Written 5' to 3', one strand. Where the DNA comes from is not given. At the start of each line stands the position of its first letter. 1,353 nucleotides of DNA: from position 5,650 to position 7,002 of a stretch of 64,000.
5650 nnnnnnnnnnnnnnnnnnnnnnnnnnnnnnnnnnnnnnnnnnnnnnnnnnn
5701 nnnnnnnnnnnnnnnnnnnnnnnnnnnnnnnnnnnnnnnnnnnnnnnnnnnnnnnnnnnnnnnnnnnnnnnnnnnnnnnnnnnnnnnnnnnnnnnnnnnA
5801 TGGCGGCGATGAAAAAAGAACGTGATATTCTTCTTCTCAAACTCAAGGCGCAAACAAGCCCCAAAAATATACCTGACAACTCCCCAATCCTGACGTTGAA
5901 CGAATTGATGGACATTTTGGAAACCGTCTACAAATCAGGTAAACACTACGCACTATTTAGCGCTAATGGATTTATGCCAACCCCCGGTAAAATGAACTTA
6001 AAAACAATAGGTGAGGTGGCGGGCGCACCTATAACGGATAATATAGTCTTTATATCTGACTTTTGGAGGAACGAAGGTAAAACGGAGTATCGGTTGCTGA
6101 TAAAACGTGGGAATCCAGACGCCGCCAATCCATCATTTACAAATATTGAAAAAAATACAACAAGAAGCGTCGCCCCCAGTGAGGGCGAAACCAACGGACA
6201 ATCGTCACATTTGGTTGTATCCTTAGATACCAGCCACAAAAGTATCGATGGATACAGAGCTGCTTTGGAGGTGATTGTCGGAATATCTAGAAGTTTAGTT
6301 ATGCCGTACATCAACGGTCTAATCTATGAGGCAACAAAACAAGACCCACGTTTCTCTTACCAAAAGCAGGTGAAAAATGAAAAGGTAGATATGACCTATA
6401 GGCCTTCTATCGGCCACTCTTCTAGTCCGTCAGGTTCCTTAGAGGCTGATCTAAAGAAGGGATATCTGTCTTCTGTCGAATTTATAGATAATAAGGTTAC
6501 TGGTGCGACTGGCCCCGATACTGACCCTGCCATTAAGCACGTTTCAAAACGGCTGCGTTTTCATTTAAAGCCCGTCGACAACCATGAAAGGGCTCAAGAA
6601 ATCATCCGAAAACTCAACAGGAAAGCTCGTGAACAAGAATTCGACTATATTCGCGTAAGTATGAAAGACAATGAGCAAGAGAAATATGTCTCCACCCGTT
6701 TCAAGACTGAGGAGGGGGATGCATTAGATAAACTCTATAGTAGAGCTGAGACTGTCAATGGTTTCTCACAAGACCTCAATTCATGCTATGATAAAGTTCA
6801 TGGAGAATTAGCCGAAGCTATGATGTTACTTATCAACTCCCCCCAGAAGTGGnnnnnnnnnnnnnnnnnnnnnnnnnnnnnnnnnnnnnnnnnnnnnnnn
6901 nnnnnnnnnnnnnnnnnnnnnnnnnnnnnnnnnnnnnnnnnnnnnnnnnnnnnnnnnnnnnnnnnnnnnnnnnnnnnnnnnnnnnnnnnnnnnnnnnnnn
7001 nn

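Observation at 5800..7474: Coupled soluble + 4-TM gene pair in the satellite cargo slot: candidate undescribed anti-phage system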

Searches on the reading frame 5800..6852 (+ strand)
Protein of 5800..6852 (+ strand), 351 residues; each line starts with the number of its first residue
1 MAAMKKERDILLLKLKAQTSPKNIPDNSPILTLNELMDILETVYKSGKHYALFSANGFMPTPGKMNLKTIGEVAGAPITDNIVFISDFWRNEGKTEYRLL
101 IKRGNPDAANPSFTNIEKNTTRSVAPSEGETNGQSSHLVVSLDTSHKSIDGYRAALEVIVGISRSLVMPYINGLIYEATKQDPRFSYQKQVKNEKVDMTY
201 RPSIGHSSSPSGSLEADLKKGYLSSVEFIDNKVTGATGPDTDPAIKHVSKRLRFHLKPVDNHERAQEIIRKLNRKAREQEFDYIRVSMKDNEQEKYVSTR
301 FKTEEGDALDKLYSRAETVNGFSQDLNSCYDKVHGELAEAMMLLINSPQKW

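Call 5: search_protein_families(library=padloc, proteins=[window:5800-6852:+], max_evalue=1)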
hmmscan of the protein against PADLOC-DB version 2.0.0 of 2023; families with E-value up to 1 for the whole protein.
window:5800-6852:+ (351 aa): 5 families
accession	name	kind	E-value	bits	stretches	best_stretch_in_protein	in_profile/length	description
PDLC04696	PDC-M53A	-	4.4e-29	99.6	1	81-346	54-319/320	-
PDLC04698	PDC-M53A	-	4.7e-17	60.4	1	82-335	56-312/322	-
PDLC04697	PDC-M53A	-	6.8e-13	46.6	1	82-342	61-321/324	-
PDLC04694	PDC-M53A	-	2.3e-12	44.8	1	84-308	65-293/331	-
PDLC04695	PDC-M53A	-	3.3e-06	24.5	1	92-345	73-329/334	-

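Call 6: search_protein_families(library=pfam, proteins=[window:5800-6852:+], max_evalue=1)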
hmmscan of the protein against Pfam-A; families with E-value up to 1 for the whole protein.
window:5800-6852:+ (351 aa): 1 family
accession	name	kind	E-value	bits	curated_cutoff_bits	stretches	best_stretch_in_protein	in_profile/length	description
PF24610.1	DUF7623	-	0.21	12.2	27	1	239-278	15-55/64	Domain of unknown function (DUF7623)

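Call 9: search_protein_families(library=phrogs, proteins=[window:5800-6852:+], max_evalue=0.01)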
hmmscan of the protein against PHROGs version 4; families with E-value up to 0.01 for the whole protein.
window:5800-6852:+ (351 aa): 4 families
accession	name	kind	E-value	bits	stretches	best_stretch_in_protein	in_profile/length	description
phrog_16499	-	unknown function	1.1e-13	52.3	1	94-343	7-245/247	-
phrog_9879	-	unknown function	1.6e-09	38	1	94-342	81-337/340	-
phrog_30139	-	unknown function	0.00053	21.1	1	218-339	5-129/135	-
phrog_35178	-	unknown function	0.0085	15.9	0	93-181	92-178/356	-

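Call 10: search_protein_families(library=ncbifam, proteins=[window:5800-6852:+], max_evalue=0.01)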
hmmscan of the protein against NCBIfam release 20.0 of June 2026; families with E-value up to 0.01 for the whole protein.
window:5800-6852:+ (351 aa): 0 families

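Call 13: find_homologous_proteins(query=window:5800-6852:+)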
Query window:5800-6852:+ (351 aa): 8 proteins with E <= 0.001 among 2391 candidates.
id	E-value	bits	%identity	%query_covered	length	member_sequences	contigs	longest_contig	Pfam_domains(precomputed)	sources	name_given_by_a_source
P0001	6.5e-231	783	100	100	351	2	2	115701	-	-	-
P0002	1.0e-191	654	82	100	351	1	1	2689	-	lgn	-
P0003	2.0e-147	509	65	100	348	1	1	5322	-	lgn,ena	-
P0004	1.1e-127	444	55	100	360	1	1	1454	-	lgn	-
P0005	6.6e-118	412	54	100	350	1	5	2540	-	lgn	-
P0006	1.5e-117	410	54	100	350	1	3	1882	-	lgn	-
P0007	2.3e-117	410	53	100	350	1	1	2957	-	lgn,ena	-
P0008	1.6e-72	263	41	90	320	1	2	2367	-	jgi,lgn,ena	-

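Call 20: search_dna_similar(query=window:5800-6852:+, collection=phages, mode=protein, max_evalue=0.001, max_rows=30)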
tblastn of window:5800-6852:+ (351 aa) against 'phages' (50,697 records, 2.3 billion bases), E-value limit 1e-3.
Records with a match: 1; places in all: 1; records where one place covers at least 80% of the query: 0.
Best place of each record, by identity: <60% 1.
By first word of the organism name: Salmonella 1.
By host as written in the record: Salmonella sp. 1.
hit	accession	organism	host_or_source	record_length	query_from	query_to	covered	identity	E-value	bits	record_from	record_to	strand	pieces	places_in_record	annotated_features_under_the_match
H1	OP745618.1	Salmonella phage F1055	Salmonella sp.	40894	85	345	74%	25.6%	9e-10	66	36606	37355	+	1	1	hypothetical protein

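Call 21: search_dna_similar(query=window:5800-6852:+, collection=plasmids, mode=protein, max_evalue=0.001, max_rows=30)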
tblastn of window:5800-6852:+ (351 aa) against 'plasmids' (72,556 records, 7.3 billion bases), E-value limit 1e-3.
Records with a match: 2; places in all: 2; records where one place covers at least 80% of the query: 0.
Best place of each record, by identity: <60% 2.
By first word of the organism name: Salmonella 2.
By predicted mobility (MOB-suite, as given by PLSDB): non-mobilizable 2.
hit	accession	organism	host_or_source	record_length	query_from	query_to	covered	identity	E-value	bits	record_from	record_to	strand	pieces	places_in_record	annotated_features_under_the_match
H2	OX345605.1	Salmonella enterica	Gallus gallus,Hen feces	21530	85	345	74%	25.6%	3e-9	66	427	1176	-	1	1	none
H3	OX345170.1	Salmonella enterica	Gallus gallus,Poultry farm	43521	85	345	74%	25.6%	3e-9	66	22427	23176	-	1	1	none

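Call 22: search_solved_structures(query=A1, max_evalue=10)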
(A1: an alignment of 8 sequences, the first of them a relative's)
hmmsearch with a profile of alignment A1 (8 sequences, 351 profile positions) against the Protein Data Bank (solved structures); distinct sequences matched with E-value up to 10: 3.
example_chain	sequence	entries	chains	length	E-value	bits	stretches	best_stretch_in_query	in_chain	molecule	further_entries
9k9x_A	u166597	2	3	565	0.52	12.2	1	247-320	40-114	Bicyclogermacrene synthase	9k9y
9ka1_A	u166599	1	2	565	0.52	12.2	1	247-320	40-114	Bicyclogermacrene synthase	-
9k9x_B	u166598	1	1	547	0.55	12.1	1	247-320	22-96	Bicyclogermacrene synthase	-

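Call 23: get_annotated_region(hit=H1, flank=5000)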
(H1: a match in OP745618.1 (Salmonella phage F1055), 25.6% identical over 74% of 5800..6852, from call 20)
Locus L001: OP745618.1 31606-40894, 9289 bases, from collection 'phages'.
description: Salmonella phage F1055, complete genome.
organism: Salmonella phage F1055 (NCBI taxid 3003232)
taxonomy: Viruses; Duplodnaviria; Heunggongvirae; Uroviricota; Caudoviricetes
host: Salmonella sp.; source: -; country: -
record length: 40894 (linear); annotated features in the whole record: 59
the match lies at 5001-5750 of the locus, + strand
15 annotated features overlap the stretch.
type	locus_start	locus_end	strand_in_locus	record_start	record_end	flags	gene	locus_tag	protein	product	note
CDS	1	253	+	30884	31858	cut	-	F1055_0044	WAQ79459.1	hypothetical protein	-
CDS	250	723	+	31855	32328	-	-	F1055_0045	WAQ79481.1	transcriptional regulatoy protein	-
CDS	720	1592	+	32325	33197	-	-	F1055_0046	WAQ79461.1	DNA adenine methylase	-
CDS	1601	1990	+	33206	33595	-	-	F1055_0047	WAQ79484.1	holliday junction resolvase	-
CDS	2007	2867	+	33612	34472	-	-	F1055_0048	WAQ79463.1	hypothetical protein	-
CDS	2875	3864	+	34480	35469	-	-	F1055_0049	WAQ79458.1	hypothetical protein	-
CDS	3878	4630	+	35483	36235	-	-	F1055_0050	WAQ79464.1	hypothetical protein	-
CDS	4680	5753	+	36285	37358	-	-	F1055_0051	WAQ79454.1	hypothetical protein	-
CDS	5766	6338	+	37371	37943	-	-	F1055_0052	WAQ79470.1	hypothetical protein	-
CDS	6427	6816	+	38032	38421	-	-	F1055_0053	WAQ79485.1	holin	-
CDS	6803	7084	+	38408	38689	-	-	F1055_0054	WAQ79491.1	holin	-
CDS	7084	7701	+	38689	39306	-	-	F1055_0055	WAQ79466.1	endolysin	-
CDS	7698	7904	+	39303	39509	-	-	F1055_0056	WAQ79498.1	hypothetical protein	-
CDS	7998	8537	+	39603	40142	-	-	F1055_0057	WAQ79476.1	hypothetical protein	-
CDS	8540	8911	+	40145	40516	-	-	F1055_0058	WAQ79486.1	HNH endonuclease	-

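Call 33: search_protein_representatives(alignment_id=A1)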
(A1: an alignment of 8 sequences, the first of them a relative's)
Query: 8 sequences, 351 profile positions. Proteins with E-value up to 0.001 (for the whole library): 689; up to 1e-10: 331; up to 1e-30: 50. The best 150 are listed.
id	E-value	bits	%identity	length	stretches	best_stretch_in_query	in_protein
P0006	4.4e-188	640.6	-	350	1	1-351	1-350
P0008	4.2e-142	489.4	-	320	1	36-351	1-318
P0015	1.1e-89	317.0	-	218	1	136-351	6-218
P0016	1.8e-65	237.4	-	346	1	1-351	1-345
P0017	6.1e-62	225.8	-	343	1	1-351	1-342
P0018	2.5e-60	220.5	-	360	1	2-351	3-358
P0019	1.4e-57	211.4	-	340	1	1-351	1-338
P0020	2.1e-57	210.9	-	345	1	1-351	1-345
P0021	5.8e-55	202.8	-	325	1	33-351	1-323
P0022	6.6e-50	186.2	-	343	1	1-351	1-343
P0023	4.7e-48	180.1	-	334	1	1-351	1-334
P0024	7.0e-48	179.5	-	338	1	1-351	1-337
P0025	5.4e-47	176.6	-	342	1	1-351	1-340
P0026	9.2e-46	172.6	-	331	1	62-351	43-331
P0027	1.6e-45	171.8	-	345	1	2-351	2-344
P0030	1.1e-44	169.1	-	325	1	76-347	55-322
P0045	6.8e-39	150.0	-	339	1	64-347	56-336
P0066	1.7e-28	115.8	-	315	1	73-350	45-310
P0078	1.1e-24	103.2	-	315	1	77-347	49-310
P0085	9.8e-24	100.1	-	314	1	81-348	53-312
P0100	3.1e-21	91.9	-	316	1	65-347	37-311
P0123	3.1e-19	85.3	-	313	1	81-348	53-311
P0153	2.5e-17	79.0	-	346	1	78-348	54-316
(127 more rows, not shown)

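Call 35: predict_structure(alignment_id=A1)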
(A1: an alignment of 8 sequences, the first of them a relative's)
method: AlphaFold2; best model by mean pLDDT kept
length: 351 residues; sequences in the alignment: 8
mean_pLDDT: 66.8   pTM: 0.58
mean pLDDT of the five models: 66.8, 66.6, 63.1, 58.4, 56.6
residues with pLDDT >= 90: 29; 70-90: 159; 50-70: 76; < 50: 87
segments of 3 or more residues with pLDDT < 50: 1-9, 108-132, 208-212, 234-236, 305-339, 347-351
pLDDT, mean of each block of 10 residues (from residue 1): 34 75 76 92 93 70 82 74 86 85 62 33 35 63 65 64 76 91 86 86 69 60 82 53 57 86 80 83 75 62 47 32 36 42 47 32
secondary structure, 60 per line:
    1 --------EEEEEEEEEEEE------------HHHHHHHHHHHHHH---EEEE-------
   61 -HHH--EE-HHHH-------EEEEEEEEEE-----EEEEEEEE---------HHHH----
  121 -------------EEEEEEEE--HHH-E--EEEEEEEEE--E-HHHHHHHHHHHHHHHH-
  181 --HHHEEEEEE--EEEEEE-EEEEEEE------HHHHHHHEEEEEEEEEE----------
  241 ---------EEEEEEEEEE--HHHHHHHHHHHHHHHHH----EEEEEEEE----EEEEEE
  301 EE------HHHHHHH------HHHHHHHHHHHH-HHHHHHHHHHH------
elements in order: E9-20 H33-46 E50-53 H70-73 E81-90 E96-103 H113-116 E134-141 E151-159 H164-179 E186-191 E194-199 E201-207 H214-220 E221-230 E250-259 H262-278 E283-290 E295-302 H309-315 H322-333 H335-345

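Call 37: search_protein_families(library=pfam, alignment_id=A3, max_evalue=0.01)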
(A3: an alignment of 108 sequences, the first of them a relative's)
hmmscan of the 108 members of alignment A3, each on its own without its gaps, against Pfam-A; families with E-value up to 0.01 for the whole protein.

A. member 1, P0001 (351 aa): 0 families

B. families by the number of members that match (of 108 scanned): 1 family
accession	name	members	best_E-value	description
PF24729.2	Acb2_Tad1_hairpin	1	0.0058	Acb2/Tad1, hairpin domain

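Call 38: fold_search(model_id=the predicted structure, library=pdb)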
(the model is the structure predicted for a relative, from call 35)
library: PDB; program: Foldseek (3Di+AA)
matches with E <= 10: 453; with E <= 0.001: 0
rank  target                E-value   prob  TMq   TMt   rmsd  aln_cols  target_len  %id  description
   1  8ovw_N                7.8e-02  0.21  0.20  0.18  16.9       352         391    8  Cryo-EM structure of CBF1-CCAN bound topologically to centromeric DNA (released 2023-08-09)
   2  9axt_Ae               1.1e-01  0.08  0.08  0.17  15.9       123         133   10  Non-translating S. pombe ribosome (released 2024-10-16)
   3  8k27_B                2.1e-01  0.04  0.10  0.13  22.6       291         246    8  ICP1 Csy-dsDNA complex (partial duplex) (released 2024-07-17)
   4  1uzd_C                3.3e-01  0.63  0.19  0.42   6.9       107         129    8  Chlamydomonas,Spinach Chimeric Rubisco (released 2005-05-31)
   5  8qoi_SY               3.5e-01  0.05  0.09  0.16  15.9       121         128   11  Structure of the human 80S ribosome at 1.9 A resolution - the molecular role of chemical modifications and ions in RN (released 2024-06-12)
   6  7mqa_LF               3.8e-01  0.06  0.09  0.19  16.1       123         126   10  Cryo-EM structure of the human SSU processome, state post-A1 (released 2021-09-22)
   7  7ear                  4.0e-01  0.10  0.09  0.06  20.3       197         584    7  A positively charged mutant Cry3Aa endotoxin (released 2021-04-28)
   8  4btw_B                4.2e-01  0.04  0.13  0.07  23.0       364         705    8  Crystal structure of human vascular adhesion protein-1 in complex with pyridazinone inhibitors (released 2013-12-18)
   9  4mkv_S                4.5e-01  0.69  0.19  0.45   5.7       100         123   11  Structure of Pisum sativum Rubisco with ABA (released 2013-10-16)
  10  4rub_S                4.5e-01  0.54  0.18  0.42   5.8       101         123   15  A CRYSTAL FORM OF RIBULOSE-1,5-BISPHOSPHATE CARBOXYLASE(SLASH)OXYGENASE FROM NICOTIANA TABACUM IN THE ACTIVATED STATE (released 1992-10-15)
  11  7olc_SY               4.5e-01  0.06  0.07  0.16  16.9       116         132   14  Thermophilic eukaryotic 80S ribosome at idle POST state (released 2022-01-26)
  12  4btx_B                4.5e-01  0.04  0.13  0.08  22.5       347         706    8  Crystal structure of human vascular adhesion protein-1 in complex with pyridazinone inhibitors (released 2013-12-18)
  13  9chz_I                5.0e-01  0.38  0.16  0.38   7.7        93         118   15  Anthoceros agrestis Rubisco assembled with Raf1 Raf2 and BSD2 (released 2024-11-13)
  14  4kzx_Y                5.0e-01  0.04  0.09  0.17  16.2       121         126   11  Rabbit 40S ribosomal subunit in complex with eIF1. (released 2013-07-24)
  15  4v6x_AY               5.3e-01  0.04  0.09  0.17  16.2       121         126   11  Structure of the human 80S ribosome (released 2014-07-09)
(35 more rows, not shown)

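Call 39: search_solved_structures(query=A3, max_evalue=10)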
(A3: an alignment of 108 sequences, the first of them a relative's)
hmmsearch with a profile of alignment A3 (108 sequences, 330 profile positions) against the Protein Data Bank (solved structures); distinct sequences matched with E-value up to 10: 1.
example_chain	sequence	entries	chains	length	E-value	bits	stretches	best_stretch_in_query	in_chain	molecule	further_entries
9o17_AN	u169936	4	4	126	1.3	11.1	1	230-277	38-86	Small ribosomal subunit protein uS11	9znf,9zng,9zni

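Call 43: find_related_loci(query=A1, collection=genome_contigs, flank=10000)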
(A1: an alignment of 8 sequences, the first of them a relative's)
Query A1 (351 aa) in genome_contigs; peptide patterns used: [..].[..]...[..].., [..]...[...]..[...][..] (x = any residue, [..] = any of these).
53 stretches matched a pattern, but none encodes a relative of the query by tblastn (E <= 1e-3).

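Call 45: find_homologous_proteins(query=A3, max_evalue=0.00001)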
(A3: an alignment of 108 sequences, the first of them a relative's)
Query A3 (108 sequences) (351 aa, profile of the alignment): 14 proteins with E <= 0.00001 among 8000 candidates.
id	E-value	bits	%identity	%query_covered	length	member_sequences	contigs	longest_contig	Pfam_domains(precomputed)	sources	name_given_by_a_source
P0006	1.2e-98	348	54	100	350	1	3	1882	-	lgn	-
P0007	1.4e-97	345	53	100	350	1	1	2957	-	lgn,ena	-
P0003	2.6e-95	337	65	100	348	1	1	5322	-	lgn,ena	-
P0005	2.8e-95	337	54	100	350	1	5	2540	-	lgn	-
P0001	2.1e-94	334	100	100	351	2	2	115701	-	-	-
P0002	7.0e-94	333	82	100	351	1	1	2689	-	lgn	-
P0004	1.3e-90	322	55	100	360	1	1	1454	-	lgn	-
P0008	1.8e-73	265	41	90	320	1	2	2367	-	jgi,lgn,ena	-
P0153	4.1e-71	258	22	68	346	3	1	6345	-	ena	-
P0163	1.3e-68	250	20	73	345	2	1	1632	-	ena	-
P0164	1.3e-66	243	21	74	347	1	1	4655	-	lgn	-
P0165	1.8e-66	243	21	74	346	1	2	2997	-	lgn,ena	-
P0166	2.9e-65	239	22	70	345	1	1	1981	-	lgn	-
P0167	4.0e-64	235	26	40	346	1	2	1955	-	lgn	-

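Call 46: fold_search(model_id=the predicted structure, library=viral)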
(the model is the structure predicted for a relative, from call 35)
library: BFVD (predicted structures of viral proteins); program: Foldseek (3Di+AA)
matches with E <= 10: 573; with E <= 0.001: 4
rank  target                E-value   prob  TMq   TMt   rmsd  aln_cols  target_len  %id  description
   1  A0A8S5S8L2            2.6e-09  1.00  0.28  0.30  17.9       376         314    8  Uncharacterized protein [Siphoviridae sp. ctylc9]
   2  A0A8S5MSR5            3.3e-08  1.00  0.28  0.34  15.2       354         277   10  Uncharacterized protein [Siphoviridae sp. ctD6g5]
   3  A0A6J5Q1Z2            4.9e-07  1.00  0.37  0.39  12.1       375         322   13  Uncharacterized protein [uncultured Caudovirales phage]
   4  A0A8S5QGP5            5.4e-05  1.00  0.30  0.34  18.9       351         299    9  Uncharacterized protein [Siphoviridae sp. ctF6o6]
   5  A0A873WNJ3            1.1e-02  0.57  0.27  0.26  19.4       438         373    8  Exonuclease [Providencia phage Kokobel1]
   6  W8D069                3.4e-02  0.16  0.14  0.17  20.9       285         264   10  Uncharacterized protein [Erwinia phage PhiEaH1]
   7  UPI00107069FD         5.4e-02  0.12  0.12  0.15  22.5       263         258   11  (no name look-up for this kind of identifier)
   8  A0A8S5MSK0            6.9e-02  0.13  0.09  0.17  18.3       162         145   14  Uncharacterized protein [Siphoviridae sp. ctT3f41]
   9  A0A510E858            7.3e-02  0.28  0.14  0.15  16.0       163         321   11  (no name in the UniProt tables at hand)
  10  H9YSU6                9.7e-02  0.30  0.17  0.33  13.9       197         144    9  (no name in the UniProt tables at hand)
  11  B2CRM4                1.6e-01  0.04  0.10  0.13  19.1       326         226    6  Uncharacterized protein [Betalipothrixvirus uzonense]
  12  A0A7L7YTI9            2.2e-01  0.10  0.12  0.13  21.7       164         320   10  NS2 [uncultured densovirus]
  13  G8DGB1                2.3e-01  0.06  0.10  0.12  23.2       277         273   12  (no name in the UniProt tables at hand)
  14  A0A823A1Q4            2.5e-01  0.18  0.13  0.04  13.8       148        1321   14  (no name in the UniProt tables at hand)
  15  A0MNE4                2.6e-01  0.15  0.14  0.21  15.6       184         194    8  (no name in the UniProt tables at hand)
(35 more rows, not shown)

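Call 47: find_encoding_contigs(protein=P0001, flank=10000, max_places=4)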
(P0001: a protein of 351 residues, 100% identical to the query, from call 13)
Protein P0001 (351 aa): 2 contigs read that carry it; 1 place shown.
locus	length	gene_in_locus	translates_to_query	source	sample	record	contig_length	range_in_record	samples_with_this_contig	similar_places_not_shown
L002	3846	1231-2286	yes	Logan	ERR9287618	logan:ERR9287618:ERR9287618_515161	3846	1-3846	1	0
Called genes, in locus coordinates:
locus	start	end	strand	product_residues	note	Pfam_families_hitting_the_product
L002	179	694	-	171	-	-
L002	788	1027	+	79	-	PF01381:HTH_3 (weak)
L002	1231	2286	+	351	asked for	-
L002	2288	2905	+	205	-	-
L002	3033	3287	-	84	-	-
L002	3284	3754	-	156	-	-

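Call 48: find_encoding_contigs(protein=P0003, flank=6000, max_places=3)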
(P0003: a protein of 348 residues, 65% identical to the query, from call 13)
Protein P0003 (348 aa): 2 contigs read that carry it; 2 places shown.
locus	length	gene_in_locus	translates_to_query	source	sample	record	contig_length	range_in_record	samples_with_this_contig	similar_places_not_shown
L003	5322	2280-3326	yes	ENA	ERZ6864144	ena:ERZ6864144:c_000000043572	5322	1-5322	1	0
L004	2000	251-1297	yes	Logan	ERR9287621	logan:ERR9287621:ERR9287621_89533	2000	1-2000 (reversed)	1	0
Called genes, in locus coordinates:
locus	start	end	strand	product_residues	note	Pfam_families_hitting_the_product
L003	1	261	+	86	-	?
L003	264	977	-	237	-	PF13398:Peptidase_M50B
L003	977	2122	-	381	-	PF02771:Acyl-CoA_dh_N, PF00441:Acyl-CoA_dh_1 (weak), PF08028:Acyl-CoA_dh_2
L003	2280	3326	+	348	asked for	-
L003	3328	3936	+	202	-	-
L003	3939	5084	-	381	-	PF04551:GcpE, PF26540:GcpE_C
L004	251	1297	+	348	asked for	-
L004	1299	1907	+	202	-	-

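Call 49: find_encoding_contigs(protein=P0153, flank=7000, max_places=3)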
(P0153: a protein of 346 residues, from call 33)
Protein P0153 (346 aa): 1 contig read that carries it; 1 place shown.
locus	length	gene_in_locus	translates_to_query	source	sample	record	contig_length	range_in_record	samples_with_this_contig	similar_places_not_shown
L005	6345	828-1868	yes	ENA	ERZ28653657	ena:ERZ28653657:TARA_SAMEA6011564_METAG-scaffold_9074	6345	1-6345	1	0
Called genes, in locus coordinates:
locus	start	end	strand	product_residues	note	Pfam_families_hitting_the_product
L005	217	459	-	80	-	-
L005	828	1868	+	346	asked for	-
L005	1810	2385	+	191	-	-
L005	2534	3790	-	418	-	PF19220:Rod_CreS (weak), PF24161:CCDC39 (weak)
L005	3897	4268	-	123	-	-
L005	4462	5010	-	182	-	-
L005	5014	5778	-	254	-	PF01656:CbiA, PF06564:CBP_BcsQ, PF07015:VirC1 (faint), PF10609:ParA (faint), PF13614:AAA_31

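Call 50: search_protein_families(library=padloc, alignment_id=A3, max_evalue=0.001)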
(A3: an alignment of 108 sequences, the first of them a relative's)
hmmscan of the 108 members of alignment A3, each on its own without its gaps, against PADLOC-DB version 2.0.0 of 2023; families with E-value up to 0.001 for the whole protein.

A. member 1, P0001 (351 aa): 5 families
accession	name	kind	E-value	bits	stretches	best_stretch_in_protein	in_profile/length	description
PDLC04696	PDC-M53A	-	4.4e-29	99.6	1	81-346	54-319/320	-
PDLC04698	PDC-M53A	-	4.7e-17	60.4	1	82-335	56-312/322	-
PDLC04697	PDC-M53A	-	6.8e-13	46.6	1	82-342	61-321/324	-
PDLC04694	PDC-M53A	-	2.3e-12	44.8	1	84-308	65-293/331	-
PDLC04695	PDC-M53A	-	3.3e-06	24.5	1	92-345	73-329/334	-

B. families by the number of members that match (of 108 scanned): 6 families
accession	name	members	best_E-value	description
PDLC04696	PDC-M53A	108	9.6e-95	-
PDLC04694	PDC-M53A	102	2.3e-55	-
PDLC04697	PDC-M53A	98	4.5e-50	-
PDLC04698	PDC-M53A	85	3.2e-62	-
PDLC04695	PDC-M53A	65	6.9e-33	-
PDLC02620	DrmD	1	0.00058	DrmD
